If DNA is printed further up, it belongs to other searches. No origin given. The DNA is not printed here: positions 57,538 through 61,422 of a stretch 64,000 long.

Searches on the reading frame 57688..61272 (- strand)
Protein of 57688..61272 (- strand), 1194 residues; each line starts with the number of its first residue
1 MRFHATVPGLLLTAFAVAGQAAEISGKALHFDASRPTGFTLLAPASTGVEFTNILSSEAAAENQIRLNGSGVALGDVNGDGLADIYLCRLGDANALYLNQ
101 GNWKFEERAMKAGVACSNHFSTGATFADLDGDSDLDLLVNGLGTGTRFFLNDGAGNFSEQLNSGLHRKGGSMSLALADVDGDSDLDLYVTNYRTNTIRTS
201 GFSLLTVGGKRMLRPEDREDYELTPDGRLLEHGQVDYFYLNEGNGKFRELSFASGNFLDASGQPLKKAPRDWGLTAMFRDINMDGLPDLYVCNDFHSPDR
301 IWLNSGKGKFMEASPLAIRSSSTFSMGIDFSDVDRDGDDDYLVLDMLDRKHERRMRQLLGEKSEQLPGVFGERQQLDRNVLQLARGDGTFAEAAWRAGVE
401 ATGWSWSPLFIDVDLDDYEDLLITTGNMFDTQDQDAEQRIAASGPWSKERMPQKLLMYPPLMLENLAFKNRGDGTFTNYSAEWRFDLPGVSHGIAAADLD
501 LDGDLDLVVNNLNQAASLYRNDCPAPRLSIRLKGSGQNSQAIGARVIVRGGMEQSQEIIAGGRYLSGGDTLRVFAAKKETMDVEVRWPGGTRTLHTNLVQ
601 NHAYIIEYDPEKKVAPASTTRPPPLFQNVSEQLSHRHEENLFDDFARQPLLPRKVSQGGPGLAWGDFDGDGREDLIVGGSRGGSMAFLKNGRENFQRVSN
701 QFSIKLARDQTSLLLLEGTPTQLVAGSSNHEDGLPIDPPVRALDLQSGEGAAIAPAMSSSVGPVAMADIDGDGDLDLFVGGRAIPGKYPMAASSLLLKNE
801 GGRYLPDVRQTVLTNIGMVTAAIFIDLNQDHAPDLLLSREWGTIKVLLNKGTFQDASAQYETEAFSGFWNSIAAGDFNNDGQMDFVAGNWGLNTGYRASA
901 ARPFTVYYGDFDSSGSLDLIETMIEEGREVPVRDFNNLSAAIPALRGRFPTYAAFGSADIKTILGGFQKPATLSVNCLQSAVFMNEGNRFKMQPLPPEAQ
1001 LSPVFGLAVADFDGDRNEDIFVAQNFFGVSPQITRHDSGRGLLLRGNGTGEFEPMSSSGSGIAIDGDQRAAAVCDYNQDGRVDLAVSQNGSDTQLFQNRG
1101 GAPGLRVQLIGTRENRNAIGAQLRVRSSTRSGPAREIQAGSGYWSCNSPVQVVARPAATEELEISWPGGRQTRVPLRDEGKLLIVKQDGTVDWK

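Call 113: search_protein_families(library=pfam, proteins=[window:57688-61272:-], max_evalue=0.00001)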
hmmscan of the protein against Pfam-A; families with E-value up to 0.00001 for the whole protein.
window:57688-61272:- (1194 aa): 4 families
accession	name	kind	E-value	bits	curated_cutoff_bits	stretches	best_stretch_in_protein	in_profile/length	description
PF13517.12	FG-GAP_3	-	1.1e-75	250.6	26.9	6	76-139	1-61/61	FG-GAP-like repeat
PF01839.29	FG-GAP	-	7.4e-32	109.2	22.1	0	868-889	1-22/37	FG-GAP repeat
PF07593.17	UnbV_ASPIC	-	3.1e-16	59.5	23.4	2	541-603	1-66/68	ASPIC and UnbV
PF16743.10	PliI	-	2.3e-08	34.2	27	0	642-690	44-90/123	Periplasmic lysozyme inhibitor of I-type lysozyme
